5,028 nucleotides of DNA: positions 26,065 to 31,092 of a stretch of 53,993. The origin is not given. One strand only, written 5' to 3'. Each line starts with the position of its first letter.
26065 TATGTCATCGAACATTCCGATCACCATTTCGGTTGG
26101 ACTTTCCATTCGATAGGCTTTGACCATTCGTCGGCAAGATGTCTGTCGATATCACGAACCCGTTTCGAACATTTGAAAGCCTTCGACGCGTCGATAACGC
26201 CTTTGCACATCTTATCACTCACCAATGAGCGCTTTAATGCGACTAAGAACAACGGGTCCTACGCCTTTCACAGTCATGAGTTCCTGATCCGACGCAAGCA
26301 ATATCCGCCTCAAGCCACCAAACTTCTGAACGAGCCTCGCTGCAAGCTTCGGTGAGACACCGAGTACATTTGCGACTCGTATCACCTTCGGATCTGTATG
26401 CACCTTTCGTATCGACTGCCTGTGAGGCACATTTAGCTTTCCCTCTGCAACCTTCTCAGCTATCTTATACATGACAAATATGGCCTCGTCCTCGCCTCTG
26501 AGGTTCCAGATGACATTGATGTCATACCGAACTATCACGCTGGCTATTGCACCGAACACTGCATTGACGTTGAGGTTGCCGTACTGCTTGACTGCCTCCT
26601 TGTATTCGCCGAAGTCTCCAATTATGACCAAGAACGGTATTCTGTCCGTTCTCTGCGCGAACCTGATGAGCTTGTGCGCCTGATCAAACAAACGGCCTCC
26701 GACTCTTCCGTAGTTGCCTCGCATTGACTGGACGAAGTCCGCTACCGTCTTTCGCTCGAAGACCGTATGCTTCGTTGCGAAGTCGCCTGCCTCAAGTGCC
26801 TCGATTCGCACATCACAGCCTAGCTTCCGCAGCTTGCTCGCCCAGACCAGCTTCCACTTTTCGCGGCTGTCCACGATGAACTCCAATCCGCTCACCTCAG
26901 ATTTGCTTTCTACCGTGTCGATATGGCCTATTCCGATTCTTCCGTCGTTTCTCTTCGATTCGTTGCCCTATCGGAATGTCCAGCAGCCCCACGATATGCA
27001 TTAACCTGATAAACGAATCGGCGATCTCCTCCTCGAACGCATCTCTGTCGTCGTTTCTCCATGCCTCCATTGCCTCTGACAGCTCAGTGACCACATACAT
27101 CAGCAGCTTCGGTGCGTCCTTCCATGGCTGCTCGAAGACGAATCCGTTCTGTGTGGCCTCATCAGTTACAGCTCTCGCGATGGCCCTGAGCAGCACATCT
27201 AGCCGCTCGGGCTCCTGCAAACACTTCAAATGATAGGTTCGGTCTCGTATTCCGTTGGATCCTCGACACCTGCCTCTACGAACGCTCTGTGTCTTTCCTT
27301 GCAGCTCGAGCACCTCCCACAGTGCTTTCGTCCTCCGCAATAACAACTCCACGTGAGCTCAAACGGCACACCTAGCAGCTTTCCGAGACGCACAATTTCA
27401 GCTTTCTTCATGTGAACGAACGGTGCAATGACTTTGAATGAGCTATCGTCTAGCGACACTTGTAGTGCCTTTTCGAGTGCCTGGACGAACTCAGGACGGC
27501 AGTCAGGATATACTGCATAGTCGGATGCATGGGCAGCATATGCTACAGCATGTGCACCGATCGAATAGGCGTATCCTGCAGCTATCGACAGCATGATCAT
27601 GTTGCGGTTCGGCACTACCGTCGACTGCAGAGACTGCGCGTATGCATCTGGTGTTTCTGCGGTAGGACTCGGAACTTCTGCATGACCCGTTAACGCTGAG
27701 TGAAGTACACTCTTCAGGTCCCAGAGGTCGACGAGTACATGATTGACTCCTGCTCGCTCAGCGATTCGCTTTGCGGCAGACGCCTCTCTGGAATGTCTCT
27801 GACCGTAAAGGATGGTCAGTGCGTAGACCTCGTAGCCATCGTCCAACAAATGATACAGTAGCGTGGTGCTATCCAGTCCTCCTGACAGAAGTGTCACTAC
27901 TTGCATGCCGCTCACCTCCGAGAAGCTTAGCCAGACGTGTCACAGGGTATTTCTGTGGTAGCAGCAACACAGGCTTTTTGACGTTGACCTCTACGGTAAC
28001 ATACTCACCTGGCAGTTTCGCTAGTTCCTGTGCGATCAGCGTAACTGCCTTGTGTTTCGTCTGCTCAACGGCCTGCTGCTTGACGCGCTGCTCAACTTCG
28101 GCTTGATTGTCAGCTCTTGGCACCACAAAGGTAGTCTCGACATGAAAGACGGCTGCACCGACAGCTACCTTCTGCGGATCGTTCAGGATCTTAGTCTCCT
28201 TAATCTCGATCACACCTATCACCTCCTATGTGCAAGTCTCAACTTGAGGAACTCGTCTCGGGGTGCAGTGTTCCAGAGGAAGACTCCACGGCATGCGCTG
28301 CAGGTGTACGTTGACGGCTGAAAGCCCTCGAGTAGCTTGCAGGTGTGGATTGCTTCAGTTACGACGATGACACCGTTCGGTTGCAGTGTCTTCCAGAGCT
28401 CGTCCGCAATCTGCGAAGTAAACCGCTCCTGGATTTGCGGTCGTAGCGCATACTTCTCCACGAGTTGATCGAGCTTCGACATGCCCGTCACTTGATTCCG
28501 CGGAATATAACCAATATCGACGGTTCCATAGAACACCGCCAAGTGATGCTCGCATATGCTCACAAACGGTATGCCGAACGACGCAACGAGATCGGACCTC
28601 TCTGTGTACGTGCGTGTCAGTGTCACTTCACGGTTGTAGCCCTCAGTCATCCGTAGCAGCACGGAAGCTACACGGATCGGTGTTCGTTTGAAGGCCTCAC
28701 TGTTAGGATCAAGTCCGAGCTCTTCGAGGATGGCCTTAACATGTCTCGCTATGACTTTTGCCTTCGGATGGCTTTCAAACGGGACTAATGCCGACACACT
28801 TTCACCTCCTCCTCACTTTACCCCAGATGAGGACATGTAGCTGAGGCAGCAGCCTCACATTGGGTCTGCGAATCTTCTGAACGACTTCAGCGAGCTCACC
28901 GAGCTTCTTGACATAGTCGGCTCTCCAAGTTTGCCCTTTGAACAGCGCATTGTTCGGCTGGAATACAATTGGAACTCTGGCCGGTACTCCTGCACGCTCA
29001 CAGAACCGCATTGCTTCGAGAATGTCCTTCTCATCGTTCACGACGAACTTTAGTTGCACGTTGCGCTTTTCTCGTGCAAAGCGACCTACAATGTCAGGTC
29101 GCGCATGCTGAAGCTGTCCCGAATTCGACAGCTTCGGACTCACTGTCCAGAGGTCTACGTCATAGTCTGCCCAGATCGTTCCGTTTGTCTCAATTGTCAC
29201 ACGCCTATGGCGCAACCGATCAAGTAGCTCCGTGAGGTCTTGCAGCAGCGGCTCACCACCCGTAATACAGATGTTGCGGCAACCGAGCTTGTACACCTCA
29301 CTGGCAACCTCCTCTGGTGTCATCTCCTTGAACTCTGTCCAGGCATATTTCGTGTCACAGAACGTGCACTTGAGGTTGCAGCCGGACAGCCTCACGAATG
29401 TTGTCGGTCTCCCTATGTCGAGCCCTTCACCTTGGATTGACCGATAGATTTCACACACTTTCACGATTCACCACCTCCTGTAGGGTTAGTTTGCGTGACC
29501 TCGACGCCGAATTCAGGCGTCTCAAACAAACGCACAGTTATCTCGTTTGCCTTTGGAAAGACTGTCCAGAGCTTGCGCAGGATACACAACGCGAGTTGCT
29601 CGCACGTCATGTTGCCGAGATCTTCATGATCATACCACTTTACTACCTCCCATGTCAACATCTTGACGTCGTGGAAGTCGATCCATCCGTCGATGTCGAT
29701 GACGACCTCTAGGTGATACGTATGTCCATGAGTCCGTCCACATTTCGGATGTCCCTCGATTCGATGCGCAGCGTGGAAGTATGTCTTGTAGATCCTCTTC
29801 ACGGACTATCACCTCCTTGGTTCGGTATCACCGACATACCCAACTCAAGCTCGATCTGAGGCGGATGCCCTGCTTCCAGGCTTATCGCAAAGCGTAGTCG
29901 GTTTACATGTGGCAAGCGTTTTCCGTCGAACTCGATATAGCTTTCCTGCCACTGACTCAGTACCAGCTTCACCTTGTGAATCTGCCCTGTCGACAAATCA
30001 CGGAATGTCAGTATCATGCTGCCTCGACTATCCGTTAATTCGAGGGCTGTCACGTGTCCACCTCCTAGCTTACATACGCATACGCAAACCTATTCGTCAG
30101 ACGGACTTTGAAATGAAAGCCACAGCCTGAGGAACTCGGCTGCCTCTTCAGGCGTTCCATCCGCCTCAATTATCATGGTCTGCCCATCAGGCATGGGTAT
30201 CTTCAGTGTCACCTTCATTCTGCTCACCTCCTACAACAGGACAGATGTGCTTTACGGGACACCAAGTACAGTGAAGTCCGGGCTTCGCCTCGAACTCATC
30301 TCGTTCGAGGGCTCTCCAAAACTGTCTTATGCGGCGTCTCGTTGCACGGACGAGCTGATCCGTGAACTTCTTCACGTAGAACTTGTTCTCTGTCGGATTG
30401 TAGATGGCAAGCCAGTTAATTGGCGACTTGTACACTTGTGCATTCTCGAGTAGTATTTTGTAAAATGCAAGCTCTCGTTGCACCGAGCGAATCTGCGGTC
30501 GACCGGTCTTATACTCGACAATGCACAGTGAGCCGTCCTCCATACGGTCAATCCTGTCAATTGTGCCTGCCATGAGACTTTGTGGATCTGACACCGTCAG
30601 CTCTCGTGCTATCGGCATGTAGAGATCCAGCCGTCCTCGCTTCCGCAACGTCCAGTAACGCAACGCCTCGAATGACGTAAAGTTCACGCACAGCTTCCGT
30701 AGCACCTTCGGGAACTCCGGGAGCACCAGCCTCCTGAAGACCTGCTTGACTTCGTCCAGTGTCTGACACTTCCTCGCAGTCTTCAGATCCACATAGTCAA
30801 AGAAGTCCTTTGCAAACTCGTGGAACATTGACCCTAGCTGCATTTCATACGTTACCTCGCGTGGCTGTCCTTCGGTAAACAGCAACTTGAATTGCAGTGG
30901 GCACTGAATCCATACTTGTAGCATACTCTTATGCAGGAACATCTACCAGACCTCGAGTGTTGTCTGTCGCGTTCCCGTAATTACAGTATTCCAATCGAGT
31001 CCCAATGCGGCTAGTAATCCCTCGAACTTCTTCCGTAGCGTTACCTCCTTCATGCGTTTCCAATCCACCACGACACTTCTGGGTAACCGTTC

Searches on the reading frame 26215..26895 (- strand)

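Call 16: search_protein_families(library=pfam, proteins=[window:26215-26895:-], max_evalue=0.01)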
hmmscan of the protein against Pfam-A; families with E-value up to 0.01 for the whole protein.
window:26215-26895:- (226 aa): 4 families
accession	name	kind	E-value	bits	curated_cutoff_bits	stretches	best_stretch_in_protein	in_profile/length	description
PF02732.21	ERCC4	-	3.9e-16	59.7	24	1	8-130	1-126/140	ERCC4 domain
PF12826.13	HHH_2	-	0.00015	22.3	27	1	180-221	11-52/64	Helix-hairpin-helix motif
PF14520.12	HHH_5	-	0.00023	22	27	1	175-221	5-52/57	Helix-hairpin-helix domain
PF00633.29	HHH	-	0.0052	17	24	0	201-221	8-28/30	Helix-hairpin-helix motif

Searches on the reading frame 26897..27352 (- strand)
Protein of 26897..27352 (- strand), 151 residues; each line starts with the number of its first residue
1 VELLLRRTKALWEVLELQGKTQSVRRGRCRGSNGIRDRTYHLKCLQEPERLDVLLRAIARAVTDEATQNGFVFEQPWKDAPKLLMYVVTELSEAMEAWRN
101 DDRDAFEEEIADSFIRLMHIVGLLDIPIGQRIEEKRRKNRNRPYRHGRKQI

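Call 102: search_protein_families(library=pfam, proteins=[window:26897-27352:-], max_evalue=0.001)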
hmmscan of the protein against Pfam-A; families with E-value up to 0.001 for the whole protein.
window:26897-27352:- (151 aa): 1 family
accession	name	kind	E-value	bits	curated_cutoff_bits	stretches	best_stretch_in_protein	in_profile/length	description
PF03819.22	MazG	-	0.00071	20.2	22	0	82-142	5-69/74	MazG nucleotide pyrophosphohydrolase domain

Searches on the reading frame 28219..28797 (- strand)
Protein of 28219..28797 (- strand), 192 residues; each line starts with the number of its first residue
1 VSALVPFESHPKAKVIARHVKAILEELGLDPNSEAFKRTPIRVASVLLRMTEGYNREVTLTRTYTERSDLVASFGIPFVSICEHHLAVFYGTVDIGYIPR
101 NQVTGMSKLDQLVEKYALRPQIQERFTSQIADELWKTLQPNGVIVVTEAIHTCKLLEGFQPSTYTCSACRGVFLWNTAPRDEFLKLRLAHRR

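Call 102: search_protein_families(library=pfam, proteins=[window:28219-28797:-], max_evalue=0.001)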
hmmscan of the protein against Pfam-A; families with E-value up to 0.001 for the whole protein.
window:28219-28797:- (192 aa): 1 family
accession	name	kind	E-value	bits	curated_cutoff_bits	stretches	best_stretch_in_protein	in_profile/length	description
PF01227.27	GTP_cyclohydroI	-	3e-49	167.3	27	1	16-186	1-177/179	GTP cyclohydrolase I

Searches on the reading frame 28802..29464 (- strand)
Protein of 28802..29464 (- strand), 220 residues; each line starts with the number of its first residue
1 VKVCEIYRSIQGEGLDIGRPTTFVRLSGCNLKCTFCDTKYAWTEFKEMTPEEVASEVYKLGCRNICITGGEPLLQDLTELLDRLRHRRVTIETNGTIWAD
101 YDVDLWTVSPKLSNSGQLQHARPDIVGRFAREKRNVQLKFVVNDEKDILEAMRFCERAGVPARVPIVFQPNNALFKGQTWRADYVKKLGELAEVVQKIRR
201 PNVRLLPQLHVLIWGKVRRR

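Call 16: search_protein_families(library=pfam, proteins=[window:28802-29464:-], max_evalue=0.01)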
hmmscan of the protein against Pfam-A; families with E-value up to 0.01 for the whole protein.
window:28802-29464:- (220 aa): 2 families
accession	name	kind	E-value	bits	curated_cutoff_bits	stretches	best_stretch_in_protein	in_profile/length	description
PF04055.27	Radical_SAM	-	3.6e-16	60.2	29.5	1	27-161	5-142/166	Radical SAM superfamily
PF13353.11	Fer4_12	-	1.9e-08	35.1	22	1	11-145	2-133/137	4Fe-4S single cluster domain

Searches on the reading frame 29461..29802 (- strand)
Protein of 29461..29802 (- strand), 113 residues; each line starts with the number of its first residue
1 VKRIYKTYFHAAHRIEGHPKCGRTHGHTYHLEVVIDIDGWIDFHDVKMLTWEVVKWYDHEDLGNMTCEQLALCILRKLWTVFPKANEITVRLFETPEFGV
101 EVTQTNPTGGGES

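Call 102: search_protein_families(library=pfam, proteins=[window:29461-29802:-], max_evalue=0.001)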
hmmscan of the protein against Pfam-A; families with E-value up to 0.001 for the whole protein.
window:29461-29802:- (113 aa): 1 family
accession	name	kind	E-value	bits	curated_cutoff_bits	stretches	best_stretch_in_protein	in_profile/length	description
PF01242.24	PTPS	-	6.4e-13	49.2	22.4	1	6-103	5-119/121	6-pyruvoyl tetrahydropterin synthase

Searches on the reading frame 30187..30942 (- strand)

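Call 16: search_protein_families(library=pfam, proteins=[window:30187-30942:-], max_evalue=0.01)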
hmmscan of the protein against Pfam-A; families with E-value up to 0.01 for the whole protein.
window:30187-30942:- (251 aa): 2 families
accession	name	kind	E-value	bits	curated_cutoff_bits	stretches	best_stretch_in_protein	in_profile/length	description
PF12705.13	PDDEXK_1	-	1.1e-25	91.5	22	1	8-235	7-247/247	PD-(D/E)XK nuclease superfamily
PF01930.23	Cas_Cas4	-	1.7e-05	25.4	22.7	1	125-234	53-158/160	Domain of unknown function DUF83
